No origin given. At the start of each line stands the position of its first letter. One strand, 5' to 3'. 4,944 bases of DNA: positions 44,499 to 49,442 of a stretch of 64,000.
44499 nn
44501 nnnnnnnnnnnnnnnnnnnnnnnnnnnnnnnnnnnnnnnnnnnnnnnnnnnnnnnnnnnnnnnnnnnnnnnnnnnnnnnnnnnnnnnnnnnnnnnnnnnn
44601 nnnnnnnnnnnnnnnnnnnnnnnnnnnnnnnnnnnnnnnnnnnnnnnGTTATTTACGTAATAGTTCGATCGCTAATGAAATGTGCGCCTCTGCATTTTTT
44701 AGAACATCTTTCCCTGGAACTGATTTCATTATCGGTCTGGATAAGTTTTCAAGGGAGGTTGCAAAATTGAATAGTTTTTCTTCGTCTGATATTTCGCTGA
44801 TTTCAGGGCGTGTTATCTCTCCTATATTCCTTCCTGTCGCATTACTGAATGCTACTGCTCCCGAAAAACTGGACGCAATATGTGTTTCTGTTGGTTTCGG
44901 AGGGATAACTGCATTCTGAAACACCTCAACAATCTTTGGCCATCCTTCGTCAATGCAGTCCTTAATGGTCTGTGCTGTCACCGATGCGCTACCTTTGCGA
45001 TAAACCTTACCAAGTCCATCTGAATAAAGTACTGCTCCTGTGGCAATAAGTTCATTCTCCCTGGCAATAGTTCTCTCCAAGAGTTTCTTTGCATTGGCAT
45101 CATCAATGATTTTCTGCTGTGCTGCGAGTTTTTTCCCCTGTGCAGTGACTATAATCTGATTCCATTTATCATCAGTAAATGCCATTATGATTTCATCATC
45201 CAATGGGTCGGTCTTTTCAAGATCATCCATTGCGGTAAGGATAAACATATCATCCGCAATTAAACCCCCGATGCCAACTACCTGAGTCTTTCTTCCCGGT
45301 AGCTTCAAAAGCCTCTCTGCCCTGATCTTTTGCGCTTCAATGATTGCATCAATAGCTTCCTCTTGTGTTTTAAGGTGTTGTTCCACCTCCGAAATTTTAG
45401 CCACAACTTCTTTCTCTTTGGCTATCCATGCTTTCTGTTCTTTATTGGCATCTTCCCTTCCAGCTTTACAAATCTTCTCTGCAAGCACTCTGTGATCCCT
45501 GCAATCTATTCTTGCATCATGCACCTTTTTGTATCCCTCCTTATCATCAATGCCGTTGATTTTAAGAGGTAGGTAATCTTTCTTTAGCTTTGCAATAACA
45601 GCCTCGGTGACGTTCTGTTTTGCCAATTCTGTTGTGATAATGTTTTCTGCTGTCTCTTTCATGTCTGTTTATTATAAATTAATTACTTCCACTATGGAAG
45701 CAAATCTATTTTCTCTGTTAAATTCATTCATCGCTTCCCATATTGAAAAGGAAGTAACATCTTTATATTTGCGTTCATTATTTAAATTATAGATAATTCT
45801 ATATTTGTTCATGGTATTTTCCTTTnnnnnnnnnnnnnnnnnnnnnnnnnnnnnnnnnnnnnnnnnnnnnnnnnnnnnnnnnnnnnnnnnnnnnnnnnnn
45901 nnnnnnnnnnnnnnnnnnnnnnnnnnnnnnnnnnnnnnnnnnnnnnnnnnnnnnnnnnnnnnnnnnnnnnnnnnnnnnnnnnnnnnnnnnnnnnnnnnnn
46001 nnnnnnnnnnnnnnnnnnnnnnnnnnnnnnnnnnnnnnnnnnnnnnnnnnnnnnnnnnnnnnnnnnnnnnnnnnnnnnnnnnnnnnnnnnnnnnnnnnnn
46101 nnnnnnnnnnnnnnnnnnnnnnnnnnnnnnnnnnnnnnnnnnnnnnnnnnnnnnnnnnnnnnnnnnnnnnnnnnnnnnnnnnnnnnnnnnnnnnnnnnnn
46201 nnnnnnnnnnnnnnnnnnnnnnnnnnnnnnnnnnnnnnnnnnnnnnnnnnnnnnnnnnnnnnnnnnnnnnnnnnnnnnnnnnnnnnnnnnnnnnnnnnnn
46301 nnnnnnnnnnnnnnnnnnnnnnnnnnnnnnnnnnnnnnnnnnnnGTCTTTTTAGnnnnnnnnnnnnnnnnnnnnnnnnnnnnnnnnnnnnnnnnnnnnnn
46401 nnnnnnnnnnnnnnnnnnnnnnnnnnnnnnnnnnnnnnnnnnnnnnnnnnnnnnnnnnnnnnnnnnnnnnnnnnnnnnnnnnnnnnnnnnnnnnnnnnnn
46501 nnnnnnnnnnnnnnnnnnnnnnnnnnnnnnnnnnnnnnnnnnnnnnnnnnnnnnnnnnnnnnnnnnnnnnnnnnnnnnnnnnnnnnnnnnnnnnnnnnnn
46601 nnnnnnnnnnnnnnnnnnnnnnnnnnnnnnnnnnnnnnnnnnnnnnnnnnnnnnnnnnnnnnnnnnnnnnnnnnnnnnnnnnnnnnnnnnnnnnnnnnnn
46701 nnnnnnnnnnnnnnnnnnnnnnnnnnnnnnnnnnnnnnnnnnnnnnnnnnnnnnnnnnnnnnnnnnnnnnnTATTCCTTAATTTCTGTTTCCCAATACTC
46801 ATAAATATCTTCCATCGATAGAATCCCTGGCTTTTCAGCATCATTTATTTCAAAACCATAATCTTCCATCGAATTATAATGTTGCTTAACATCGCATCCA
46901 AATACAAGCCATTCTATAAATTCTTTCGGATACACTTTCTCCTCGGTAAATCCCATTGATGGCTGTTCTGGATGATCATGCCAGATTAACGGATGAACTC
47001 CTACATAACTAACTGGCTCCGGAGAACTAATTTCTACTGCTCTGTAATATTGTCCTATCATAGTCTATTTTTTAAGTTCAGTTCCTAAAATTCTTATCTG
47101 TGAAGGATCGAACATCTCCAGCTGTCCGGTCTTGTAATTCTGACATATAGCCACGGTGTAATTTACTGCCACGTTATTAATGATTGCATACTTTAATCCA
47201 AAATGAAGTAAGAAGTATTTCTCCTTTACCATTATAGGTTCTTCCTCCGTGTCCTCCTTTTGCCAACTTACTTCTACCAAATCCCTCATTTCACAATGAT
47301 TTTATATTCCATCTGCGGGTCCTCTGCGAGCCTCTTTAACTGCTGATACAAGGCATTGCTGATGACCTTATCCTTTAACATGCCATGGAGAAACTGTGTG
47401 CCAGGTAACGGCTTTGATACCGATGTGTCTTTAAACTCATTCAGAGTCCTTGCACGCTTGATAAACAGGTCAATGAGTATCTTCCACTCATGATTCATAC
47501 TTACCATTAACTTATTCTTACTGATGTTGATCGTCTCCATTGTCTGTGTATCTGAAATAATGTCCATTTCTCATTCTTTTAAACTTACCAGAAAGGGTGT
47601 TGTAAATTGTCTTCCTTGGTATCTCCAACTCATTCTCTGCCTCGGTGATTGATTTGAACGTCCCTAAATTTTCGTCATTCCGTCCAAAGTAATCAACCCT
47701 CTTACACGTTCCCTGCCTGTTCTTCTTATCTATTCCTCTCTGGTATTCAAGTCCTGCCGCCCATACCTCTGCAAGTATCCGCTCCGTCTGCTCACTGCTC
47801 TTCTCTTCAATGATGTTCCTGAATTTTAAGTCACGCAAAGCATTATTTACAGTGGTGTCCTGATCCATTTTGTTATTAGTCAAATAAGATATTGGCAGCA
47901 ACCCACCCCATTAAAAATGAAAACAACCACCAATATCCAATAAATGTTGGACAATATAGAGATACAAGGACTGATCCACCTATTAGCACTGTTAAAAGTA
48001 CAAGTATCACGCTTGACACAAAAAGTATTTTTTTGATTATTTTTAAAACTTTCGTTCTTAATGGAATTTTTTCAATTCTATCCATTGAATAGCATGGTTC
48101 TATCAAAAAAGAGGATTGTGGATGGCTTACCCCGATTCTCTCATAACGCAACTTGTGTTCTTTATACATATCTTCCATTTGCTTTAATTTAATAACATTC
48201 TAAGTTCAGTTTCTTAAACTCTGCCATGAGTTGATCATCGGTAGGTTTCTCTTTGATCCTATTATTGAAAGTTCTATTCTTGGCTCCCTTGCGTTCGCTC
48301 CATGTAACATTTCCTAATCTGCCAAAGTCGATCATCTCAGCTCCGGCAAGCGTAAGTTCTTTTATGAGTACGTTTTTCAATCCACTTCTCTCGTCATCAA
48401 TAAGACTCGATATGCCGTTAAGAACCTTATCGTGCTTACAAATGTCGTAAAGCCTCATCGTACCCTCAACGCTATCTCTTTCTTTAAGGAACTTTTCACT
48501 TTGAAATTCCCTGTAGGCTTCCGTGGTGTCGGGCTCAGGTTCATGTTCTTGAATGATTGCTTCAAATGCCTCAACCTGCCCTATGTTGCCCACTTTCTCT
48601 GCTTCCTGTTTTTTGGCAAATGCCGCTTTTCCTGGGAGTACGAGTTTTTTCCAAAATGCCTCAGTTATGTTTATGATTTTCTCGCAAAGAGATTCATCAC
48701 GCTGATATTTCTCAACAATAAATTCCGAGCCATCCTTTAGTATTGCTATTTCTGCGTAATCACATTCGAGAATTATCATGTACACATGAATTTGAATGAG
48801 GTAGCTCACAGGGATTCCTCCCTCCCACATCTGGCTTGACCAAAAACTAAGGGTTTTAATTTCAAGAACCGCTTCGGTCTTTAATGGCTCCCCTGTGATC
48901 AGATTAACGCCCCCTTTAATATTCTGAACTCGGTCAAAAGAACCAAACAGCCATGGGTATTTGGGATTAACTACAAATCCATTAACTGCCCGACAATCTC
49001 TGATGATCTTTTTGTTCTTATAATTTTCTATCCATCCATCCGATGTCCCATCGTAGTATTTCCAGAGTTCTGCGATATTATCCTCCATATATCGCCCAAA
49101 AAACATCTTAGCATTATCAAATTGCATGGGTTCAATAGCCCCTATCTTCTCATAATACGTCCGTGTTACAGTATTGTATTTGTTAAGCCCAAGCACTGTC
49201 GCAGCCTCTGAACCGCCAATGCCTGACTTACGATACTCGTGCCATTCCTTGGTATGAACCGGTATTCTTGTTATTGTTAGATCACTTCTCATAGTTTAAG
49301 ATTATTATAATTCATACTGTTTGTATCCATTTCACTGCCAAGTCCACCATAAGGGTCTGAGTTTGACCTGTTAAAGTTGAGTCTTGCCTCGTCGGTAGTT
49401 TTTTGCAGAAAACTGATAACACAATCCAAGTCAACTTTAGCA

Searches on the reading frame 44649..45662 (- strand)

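Call 9: search_protein_families(library=phrogs, proteins=[window:44649-45662:-], max_evalue=0.00001)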
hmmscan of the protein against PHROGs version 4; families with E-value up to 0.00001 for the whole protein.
window:44649-45662:- (337 aa): 1 family
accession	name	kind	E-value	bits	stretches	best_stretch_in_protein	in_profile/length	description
phrog_21091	-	unknown function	3.6e-07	30.9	1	39-117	49-127/407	-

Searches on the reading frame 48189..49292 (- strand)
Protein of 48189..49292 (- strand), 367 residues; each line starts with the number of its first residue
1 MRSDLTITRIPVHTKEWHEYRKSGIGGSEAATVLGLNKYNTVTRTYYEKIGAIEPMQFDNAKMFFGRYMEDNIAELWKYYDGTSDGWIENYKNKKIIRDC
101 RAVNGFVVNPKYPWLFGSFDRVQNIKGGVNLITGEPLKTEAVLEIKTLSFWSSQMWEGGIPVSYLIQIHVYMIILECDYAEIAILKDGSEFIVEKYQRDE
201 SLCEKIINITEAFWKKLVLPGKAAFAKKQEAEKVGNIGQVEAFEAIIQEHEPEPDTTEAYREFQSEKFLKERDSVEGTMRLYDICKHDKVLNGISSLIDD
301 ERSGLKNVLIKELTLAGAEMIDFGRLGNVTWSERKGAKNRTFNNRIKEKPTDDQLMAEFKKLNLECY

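Call 9: search_protein_families(library=phrogs, proteins=[window:48189-49292:-], max_evalue=0.00001)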
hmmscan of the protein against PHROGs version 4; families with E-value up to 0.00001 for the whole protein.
window:48189-49292:- (367 aa): 1 family
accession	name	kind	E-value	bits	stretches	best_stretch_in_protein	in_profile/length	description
phrog_434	-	DNA, RNA and nucleotide metabolism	1.7e-49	170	1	14-351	57-343/372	RecE-like recombination exonuclease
